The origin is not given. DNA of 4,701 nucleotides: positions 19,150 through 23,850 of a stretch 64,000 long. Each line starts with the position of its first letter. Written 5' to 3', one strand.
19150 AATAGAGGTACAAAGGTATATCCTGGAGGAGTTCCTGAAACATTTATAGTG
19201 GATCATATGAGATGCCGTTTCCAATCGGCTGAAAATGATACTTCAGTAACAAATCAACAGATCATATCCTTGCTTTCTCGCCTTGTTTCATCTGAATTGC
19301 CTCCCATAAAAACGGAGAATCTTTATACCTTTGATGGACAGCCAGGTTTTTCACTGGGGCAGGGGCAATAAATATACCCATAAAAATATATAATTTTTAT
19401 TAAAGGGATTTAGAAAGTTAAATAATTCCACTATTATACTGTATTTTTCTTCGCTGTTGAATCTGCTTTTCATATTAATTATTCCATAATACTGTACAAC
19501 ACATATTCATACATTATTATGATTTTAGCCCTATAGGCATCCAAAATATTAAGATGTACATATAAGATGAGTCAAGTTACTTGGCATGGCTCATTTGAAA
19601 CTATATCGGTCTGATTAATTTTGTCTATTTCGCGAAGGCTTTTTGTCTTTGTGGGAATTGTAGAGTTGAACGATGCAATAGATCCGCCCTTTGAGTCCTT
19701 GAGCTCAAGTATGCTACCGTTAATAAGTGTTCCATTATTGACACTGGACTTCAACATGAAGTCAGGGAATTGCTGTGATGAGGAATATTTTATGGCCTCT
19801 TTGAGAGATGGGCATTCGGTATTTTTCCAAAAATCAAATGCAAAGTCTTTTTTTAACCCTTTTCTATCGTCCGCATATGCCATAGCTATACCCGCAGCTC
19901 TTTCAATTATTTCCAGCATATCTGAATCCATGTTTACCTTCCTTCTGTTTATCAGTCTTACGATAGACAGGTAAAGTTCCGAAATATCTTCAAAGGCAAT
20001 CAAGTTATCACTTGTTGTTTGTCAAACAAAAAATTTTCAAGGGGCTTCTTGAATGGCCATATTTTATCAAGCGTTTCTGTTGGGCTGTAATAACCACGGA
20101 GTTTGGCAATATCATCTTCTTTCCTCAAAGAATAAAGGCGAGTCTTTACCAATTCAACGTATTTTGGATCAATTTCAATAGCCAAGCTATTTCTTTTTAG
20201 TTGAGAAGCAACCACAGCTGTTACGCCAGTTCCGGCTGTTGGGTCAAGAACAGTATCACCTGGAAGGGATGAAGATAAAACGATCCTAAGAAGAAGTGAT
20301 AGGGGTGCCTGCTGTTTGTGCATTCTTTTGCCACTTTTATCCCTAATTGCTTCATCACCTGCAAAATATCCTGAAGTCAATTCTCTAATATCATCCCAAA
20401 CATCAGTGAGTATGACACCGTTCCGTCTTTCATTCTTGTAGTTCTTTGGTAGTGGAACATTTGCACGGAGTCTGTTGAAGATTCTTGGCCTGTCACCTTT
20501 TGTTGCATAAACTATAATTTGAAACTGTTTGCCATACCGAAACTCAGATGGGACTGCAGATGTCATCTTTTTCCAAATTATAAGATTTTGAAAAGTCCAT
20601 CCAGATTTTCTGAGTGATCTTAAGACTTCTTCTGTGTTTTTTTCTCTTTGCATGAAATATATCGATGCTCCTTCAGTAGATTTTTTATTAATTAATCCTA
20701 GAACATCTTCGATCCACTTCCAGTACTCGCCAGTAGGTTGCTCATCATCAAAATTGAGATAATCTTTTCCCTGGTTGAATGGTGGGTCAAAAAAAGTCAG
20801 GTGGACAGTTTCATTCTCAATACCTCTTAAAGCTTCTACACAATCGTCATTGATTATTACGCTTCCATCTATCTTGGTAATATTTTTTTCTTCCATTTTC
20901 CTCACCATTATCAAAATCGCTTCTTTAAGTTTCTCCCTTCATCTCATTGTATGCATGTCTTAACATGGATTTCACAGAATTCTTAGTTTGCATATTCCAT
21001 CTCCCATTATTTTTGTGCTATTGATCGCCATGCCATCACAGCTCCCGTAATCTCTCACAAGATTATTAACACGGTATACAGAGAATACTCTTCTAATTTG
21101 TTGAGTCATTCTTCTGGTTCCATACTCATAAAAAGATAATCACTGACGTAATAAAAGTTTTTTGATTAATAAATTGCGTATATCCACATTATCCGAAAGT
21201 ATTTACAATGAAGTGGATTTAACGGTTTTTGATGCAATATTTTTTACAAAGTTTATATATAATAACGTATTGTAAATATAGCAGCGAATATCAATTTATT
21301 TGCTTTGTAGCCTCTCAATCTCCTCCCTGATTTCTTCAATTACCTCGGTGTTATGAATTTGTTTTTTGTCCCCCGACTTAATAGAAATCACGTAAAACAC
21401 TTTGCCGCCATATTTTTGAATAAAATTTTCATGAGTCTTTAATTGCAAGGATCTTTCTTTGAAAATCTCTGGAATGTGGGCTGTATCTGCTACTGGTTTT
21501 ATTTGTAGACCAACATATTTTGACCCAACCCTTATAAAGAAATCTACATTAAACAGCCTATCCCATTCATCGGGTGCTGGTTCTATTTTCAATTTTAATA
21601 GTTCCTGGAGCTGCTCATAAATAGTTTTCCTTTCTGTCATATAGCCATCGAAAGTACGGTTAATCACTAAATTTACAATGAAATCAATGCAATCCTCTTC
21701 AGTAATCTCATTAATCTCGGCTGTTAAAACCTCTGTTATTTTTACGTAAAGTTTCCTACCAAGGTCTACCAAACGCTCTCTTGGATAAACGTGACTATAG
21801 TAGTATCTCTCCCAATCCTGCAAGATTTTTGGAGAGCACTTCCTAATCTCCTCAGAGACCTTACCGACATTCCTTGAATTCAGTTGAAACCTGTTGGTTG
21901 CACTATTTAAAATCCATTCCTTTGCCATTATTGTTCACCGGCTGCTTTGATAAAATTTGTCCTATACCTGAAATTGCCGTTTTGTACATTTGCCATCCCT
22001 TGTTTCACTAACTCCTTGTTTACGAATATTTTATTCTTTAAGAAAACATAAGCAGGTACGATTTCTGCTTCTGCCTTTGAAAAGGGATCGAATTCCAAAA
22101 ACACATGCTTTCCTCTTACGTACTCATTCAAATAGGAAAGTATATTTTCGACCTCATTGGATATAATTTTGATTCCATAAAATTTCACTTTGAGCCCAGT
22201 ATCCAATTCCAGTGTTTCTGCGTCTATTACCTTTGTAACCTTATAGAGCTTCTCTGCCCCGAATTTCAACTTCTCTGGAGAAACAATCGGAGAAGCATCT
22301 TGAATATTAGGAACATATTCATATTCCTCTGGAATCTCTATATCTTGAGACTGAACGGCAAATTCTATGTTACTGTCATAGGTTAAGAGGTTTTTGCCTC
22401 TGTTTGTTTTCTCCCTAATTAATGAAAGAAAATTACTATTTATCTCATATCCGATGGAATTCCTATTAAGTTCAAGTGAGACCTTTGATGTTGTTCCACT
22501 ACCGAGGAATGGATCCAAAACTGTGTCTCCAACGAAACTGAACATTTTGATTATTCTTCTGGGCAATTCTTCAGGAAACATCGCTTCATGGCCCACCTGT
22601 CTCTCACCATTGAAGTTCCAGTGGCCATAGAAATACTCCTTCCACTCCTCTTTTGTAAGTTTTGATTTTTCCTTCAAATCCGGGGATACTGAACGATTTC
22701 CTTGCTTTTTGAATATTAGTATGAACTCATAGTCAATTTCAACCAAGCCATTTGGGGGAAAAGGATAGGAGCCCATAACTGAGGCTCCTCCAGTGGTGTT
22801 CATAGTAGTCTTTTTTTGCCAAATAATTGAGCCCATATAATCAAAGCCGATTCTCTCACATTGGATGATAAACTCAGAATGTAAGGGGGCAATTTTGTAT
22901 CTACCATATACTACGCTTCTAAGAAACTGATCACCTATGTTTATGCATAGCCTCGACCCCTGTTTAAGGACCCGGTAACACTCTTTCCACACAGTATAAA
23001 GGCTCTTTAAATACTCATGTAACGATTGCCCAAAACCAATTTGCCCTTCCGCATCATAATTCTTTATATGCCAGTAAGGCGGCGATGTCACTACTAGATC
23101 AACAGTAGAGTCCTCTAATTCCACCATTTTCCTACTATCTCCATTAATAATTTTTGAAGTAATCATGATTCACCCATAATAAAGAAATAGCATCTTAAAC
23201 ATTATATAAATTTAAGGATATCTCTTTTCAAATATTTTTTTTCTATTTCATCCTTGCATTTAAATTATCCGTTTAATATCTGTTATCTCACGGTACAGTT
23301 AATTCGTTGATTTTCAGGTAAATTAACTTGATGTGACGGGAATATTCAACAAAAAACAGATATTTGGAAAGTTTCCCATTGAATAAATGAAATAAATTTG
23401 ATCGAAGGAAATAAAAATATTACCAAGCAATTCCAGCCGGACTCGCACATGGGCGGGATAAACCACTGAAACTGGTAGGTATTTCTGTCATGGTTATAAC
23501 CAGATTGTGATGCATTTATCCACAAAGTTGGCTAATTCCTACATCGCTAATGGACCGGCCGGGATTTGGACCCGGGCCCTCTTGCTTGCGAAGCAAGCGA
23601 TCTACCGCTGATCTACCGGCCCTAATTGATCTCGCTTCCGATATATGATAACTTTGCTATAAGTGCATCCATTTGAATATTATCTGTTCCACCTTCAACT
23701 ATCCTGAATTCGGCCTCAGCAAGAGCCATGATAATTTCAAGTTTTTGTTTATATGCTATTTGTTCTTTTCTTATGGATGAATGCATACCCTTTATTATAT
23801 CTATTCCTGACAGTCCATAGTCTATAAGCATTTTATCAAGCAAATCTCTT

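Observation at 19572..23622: Two back-to-back compact Type II R-M systems forming a defence islet abutting tRNA-Ala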

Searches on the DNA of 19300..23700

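Call 35: search_rna_families(source=window, start=19300, end=23700, threshold=evalue, max_evalue=1, show_alignments=1)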
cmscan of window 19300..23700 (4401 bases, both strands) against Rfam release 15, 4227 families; matches with E-value up to 1: 1.
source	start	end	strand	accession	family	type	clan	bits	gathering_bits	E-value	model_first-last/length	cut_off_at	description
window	23551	23622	-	RF00005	tRNA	Gene; tRNA;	CL00001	67.1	29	1.4e-13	1-71/71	no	tRNA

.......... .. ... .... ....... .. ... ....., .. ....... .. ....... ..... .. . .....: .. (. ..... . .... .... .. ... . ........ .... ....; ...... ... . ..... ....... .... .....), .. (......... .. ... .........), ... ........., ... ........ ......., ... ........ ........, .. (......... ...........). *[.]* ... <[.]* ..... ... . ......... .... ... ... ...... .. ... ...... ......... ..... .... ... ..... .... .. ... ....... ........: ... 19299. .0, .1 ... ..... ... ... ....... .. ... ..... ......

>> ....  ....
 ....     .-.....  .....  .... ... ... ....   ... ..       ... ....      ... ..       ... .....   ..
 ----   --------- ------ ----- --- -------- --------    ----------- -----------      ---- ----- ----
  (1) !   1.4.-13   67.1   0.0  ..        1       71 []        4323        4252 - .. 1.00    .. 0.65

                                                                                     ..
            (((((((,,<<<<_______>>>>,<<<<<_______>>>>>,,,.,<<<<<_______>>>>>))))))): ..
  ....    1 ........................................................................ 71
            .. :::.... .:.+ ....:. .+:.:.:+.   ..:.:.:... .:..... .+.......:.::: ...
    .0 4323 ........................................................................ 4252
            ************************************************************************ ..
